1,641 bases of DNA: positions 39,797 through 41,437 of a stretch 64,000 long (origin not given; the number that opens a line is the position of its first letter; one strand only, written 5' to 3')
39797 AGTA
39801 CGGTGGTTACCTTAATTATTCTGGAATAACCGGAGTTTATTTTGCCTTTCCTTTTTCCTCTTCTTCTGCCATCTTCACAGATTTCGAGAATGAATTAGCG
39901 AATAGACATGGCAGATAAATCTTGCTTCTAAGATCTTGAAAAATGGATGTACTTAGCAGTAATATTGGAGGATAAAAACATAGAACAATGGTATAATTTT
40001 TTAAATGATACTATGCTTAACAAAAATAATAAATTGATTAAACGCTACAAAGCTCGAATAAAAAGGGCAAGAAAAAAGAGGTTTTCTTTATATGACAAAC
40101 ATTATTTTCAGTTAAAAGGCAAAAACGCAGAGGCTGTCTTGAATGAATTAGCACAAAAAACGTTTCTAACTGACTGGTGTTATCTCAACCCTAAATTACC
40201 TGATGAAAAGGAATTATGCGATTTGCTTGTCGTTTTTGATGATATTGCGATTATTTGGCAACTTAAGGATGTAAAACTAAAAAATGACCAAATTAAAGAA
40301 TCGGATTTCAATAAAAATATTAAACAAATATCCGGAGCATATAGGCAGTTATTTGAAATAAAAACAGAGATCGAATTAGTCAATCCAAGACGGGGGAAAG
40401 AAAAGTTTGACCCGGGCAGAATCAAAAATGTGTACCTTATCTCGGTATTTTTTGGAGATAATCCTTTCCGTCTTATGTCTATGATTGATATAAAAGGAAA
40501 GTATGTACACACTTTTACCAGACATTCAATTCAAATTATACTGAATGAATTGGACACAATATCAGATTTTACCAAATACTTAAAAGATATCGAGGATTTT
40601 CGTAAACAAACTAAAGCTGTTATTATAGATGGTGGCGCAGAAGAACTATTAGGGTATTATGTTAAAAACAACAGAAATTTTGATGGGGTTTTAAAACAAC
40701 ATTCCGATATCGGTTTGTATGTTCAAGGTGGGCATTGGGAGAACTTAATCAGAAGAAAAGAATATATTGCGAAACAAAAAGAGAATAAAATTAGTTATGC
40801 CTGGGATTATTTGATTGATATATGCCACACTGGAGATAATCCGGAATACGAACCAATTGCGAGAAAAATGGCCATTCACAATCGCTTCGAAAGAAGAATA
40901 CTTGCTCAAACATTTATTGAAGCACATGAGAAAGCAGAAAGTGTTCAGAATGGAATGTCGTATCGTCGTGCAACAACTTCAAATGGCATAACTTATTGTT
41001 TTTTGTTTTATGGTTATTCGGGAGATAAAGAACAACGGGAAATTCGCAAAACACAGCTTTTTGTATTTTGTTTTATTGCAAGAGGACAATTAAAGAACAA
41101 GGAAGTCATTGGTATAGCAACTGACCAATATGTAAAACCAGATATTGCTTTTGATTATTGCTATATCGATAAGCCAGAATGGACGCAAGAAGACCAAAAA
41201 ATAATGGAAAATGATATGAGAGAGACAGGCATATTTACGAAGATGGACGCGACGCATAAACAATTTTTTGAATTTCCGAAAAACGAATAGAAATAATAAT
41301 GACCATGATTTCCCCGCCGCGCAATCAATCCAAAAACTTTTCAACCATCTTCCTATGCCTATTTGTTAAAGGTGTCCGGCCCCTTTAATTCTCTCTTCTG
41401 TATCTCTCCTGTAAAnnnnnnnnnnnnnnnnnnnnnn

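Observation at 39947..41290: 447-aa protein with a NERD-like nuclease core in which the canonical ExK is QxK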

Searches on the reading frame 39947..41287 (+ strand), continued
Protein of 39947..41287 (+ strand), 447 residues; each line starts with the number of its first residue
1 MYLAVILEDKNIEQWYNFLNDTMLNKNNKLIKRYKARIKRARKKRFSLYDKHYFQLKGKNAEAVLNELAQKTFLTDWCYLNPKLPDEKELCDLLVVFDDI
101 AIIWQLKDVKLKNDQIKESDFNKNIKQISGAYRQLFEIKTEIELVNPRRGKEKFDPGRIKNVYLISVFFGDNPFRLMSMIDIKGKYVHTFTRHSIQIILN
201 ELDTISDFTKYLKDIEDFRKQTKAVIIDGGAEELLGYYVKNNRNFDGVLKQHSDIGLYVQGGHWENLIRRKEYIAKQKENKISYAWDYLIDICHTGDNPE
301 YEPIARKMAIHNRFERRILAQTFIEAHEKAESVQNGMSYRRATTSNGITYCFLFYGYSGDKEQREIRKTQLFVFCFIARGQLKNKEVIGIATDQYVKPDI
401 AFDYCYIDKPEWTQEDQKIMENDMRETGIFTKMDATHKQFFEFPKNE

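Call 82: search_dna_similar(query=window:39947-41287:+, collection=plasmids, mode=protein, max_evalue=1, max_rows=60, rows=spread)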
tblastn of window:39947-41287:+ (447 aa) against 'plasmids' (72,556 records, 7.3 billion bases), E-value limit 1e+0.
Records with a match: 141; places in all: 142; records where one place covers at least 80% of the query: 93.
Best place of each record, by identity: <60% 141.
By first word of the organism name: Klebsiella 60; Citrobacter 19; Providencia 15; Escherichia 12; Enterobacter 7; Agrobacterium 5; Xanthomonas 5; Raoultella 4; Hymenobacter 2; Rhizobium 2; and 10 more.
By predicted mobility (MOB-suite, as given by PLSDB): conjugative 90; non-mobilizable 43; mobilizable 8.
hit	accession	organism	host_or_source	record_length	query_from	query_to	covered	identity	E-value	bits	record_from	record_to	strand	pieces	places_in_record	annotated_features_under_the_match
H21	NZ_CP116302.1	Tenacibaculum finnmarkense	Atlantic salmon (Salmo salar ...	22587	57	431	84%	28.3%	7e-29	127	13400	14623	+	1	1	hypothetical protein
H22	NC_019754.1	Crinalium epipsammum PCC 9333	-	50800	61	416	80%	27.8%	6e-25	115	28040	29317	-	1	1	hypothetical protein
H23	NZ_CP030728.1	Klebsiella pneumoniae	Homo sapiens,feces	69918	61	431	83%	25.7%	3e-13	80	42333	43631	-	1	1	SEC-C metal-binding domain-containing protein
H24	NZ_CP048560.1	Agrobacterium fabrum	walnut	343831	65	415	79%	25.5%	4e-21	103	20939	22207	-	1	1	hypothetical protein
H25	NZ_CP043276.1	Escherichia coli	Homo sapiens,Pure Culture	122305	61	431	83%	24.2%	2e-6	58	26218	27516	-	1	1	SEC-C metal-binding domain-containing protein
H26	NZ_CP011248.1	Agrobacterium tumefaciens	Achillea ptarmica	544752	65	446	85%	23.4%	4e-14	83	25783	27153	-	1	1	hypothetical protein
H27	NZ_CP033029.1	Agrobacterium tumefaciens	-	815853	65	446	85%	23.4%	4e-14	83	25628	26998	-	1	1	hypothetical protein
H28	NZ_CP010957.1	Sphingobium sp. YBL2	cell culture,soil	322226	61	432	83%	23.9%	1e-16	91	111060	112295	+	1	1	hypothetical protein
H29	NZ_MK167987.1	Klebsiella pneumoniae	retail vegetable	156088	61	431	83%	23.8%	3e-6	57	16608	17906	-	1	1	SEC-C metal-binding domain-containing protein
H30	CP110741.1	Klebsiella pneumoniae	Homo sapiens,urine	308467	61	431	83%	23.8%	5e-6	57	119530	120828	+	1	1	SEC-C metal-binding domain-containing protein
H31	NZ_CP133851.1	Citrobacter freundii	Homo sapiens,pure culture,drain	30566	61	431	83%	23.8%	9e-6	56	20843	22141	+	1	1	SEC-C metal-binding domain-containing protein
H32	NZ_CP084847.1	Klebsiella pneumoniae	Water,Whole organism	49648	61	431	83%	23.8%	9e-6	56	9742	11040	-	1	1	SEC-C metal-binding domain-containing protein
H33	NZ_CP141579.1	Klebsiella pneumoniae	Homo sapiens,pure culture,wound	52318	61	431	83%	23.8%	9e-6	56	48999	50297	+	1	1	SEC-C metal-binding domain-containing protein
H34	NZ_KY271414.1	Klebsiella pneumoniae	-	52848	61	431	83%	23.8%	9e-6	56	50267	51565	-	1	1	SEC-C metal-binding domain-containing protein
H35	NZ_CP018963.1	Escherichia coli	Homo sapiens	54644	61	431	83%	23.8%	9e-6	56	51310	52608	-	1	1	SEC-C metal-binding domain-containing protein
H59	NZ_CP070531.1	Enterobacter hormaechei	Homo sapiens,Sputum-aspirate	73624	61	431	83%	23.8%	1e-5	55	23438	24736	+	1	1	hypothetical protein | SEC-C metal-binding domain-containing protein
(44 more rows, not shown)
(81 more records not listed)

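Call 85: search_protein_families(library=pfam, proteins=[L032:13266-14099:+], max_evalue=1)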
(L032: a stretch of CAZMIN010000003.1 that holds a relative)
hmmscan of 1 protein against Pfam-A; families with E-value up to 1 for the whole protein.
L032:13266-14099:+ (278 aa): 4 families
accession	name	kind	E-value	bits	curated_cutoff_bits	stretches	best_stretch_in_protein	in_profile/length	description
PF09226.17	Endonuc-HincII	-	5.6e-126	419.3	23.7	1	31-277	1-247/247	Restriction endonuclease HincII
PF13028.12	DUF3889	-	0.096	13.1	25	1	56-80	23-47/93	Protein of unknown function (DUF3889)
PF21321.3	HTH_66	-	0.24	12.3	24.3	1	240-268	16-44/83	Putative DNA-binding HTH domain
PF24225.1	DUF7441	-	0.3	11.6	27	1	54-88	14-48/68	Domain of unknown function (DUF7441)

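Call 86: get_annotated_region(hit=H35, flank=7000)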
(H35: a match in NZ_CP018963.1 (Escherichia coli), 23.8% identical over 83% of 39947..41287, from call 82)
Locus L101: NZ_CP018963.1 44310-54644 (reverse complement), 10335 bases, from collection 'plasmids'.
description: Escherichia coli strain Ecol_517 plasmid pEC517_KPC, complete sequence
organism: Escherichia coli (NCBI taxid 562)
taxonomy: Bacteria; Pseudomonadota; Gammaproteobacteria; Enterobacterales; Enterobacteriaceae; Escherichia; Escherichia coli
host: -; source: Homo sapiens; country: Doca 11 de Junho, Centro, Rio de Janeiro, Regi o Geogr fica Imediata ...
typing (MOB-suite, as given by PLSDB): conjugative; replicon IncN; relaxase MOBF; mating-pair formation MPF_T
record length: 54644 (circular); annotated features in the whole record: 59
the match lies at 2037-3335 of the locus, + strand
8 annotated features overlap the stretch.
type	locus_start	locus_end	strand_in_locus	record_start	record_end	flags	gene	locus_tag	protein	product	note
CDS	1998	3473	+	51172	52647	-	-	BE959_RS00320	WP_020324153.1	SEC-C metal-binding domain-containing protein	-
CDS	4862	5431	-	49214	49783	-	-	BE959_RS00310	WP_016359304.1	recombinase family protein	GO:0006310 - DNA recombination [Evidence IEA]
CDS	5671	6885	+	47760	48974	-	-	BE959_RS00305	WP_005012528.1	type II site-specific deoxyribonuclease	-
CDS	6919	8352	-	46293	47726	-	-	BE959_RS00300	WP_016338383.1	DNA cytosine methyltransferase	-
CDS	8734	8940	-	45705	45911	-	-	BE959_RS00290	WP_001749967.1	hypothetical protein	-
CDS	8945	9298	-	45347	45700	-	-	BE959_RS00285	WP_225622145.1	restriction endonuclease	-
CDS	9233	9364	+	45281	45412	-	-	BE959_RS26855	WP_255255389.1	hypothetical protein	-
CDS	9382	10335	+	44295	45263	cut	-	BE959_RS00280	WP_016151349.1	IS5 family transposase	-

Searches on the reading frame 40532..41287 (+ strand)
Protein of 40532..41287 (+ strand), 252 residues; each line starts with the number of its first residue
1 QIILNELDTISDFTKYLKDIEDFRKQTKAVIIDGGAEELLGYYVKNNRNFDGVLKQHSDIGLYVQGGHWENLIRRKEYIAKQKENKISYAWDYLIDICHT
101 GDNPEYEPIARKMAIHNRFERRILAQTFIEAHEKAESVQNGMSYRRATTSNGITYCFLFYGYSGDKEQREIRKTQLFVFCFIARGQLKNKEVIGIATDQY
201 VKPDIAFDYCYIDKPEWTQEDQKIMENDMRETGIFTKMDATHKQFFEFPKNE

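Call 75: predict_structure(alignment_id=A5)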
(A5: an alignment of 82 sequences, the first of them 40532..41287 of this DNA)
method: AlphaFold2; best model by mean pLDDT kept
length: 252 residues; sequences in the alignment: 82
mean_pLDDT: 95.7   pTM: 0.90
mean pLDDT of the five models: 95.7, 95.4, 95.0, 94.8, 94.3
residues with pLDDT >= 90: 236; 70-90: 15; 50-70: 1; < 50: 0
segments of 3 or more residues with pLDDT < 50: none
pLDDT, mean of each block of 10 residues (from residue 1): 94 97 94 96 96 90 95 96 97 97 93 98 98 95 96 98 96 98 98 98 95 98 98 95 93 71
secondary structure, 60 per line:
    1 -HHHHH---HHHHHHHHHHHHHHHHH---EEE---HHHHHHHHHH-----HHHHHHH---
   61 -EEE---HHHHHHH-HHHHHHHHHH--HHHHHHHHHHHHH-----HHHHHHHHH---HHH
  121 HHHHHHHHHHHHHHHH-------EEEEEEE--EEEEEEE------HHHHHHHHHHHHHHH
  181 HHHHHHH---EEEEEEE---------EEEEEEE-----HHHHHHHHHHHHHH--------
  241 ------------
elements in order: H2-6 H10-26 E30-32 H36-45 H51-57 E62-64 H68-74 H76-85 H88-100 H106-114 H118-136 E144-150 E153-159 H166-187 E191-197 E207-213 H219-232

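Call 79: fold_search(model_id=the predicted structure, library=pdb)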
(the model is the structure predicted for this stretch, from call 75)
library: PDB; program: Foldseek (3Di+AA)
matches with E <= 10: 458; with E <= 0.001: 0
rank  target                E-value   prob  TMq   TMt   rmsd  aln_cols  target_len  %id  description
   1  4ic1_A                5.0e-03  0.47  0.19  0.22  18.7       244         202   10  Crystal structure of SSO0001 (released 2013-01-16)
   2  1wpm_A                7.6e-03  0.35  0.21  0.18  17.4       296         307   10  Structure of Bacillus subtilis inorganic pyrophosphatase (released 2004-11-23)
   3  4rpa_A                3.1e-02  0.35  0.18  0.15  13.8       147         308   11  Crystal structure of inorganic pyrophosphatase from Staphylococcus aureus in complex with Mn2+ (released 2015-01-21)
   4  2eb0_A                3.5e-02  0.20  0.18  0.15  16.4       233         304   10  Crystal structure of Methanococcus jannaschii putative family II inorganic pyrophosphatase (released 2007-08-07)
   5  3l0a                  3.7e-02  0.30  0.18  0.18  15.8       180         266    9  Crystal structure of Putative exonuclease (RER070207002219) from Eubacterium rectale at 2.19 A resolution (released 2010-01-12)
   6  2iw4_A                5.6e-02  0.18  0.18  0.16  14.9       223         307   11  CRYSTAL STRUCTURE OF BASILLUS SUBTILIS FAMILY II INORGANIC PYROPHOSPHATASE MUTANT, H98Q, IN COMPLEX WITH PNP (released 2006-11-07)
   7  2vrt_C                8.5e-02  0.10  0.14  0.10  17.5       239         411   15  Crystal Structure of E. coli RNase E possessing M1 RNA fragments - Catalytic Domain (released 2008-07-22)
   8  5f6c_A                9.5e-02  0.12  0.16  0.09  19.2       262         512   16  The structure of E. coli RNase E catalytically inactive mutant with RNA bound (released 2016-12-14)
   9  2eb0_B                1.1e-01  0.12  0.18  0.16  17.1       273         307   11  Crystal structure of Methanococcus jannaschii putative family II inorganic pyrophosphatase (released 2007-08-07)
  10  2vrt_B                1.1e-01  0.10  0.15  0.11  19.8       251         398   15  Crystal Structure of E. coli RNase E possessing M1 RNA fragments - Catalytic Domain (released 2008-07-22)
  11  8ki7_A                1.1e-01  0.10  0.17  0.04  18.9       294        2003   10  Structure of Tomato spotted wilt virus L protein contained endoH domain binding to 3'5'vRNA (released 2024-09-25)
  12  5f6c_B                1.4e-01  0.10  0.16  0.09  20.8       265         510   11  The structure of E. coli RNase E catalytically inactive mutant with RNA bound (released 2016-12-14)
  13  2vmk_B                1.4e-01  0.09  0.16  0.09  19.2       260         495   15  Crystal Structure of E. coli RNase E Apoprotein - Catalytic Domain (released 2008-07-22)
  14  2vrt_A                1.6e-01  0.08  0.15  0.09  19.2       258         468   13  Crystal Structure of E. coli RNase E possessing M1 RNA fragments - Catalytic Domain (released 2008-07-22)
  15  2bx2_L                2.0e-01  0.10  0.16  0.09  19.9       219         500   16  Catalytic domain of E. coli RNase E (released 2005-10-14)
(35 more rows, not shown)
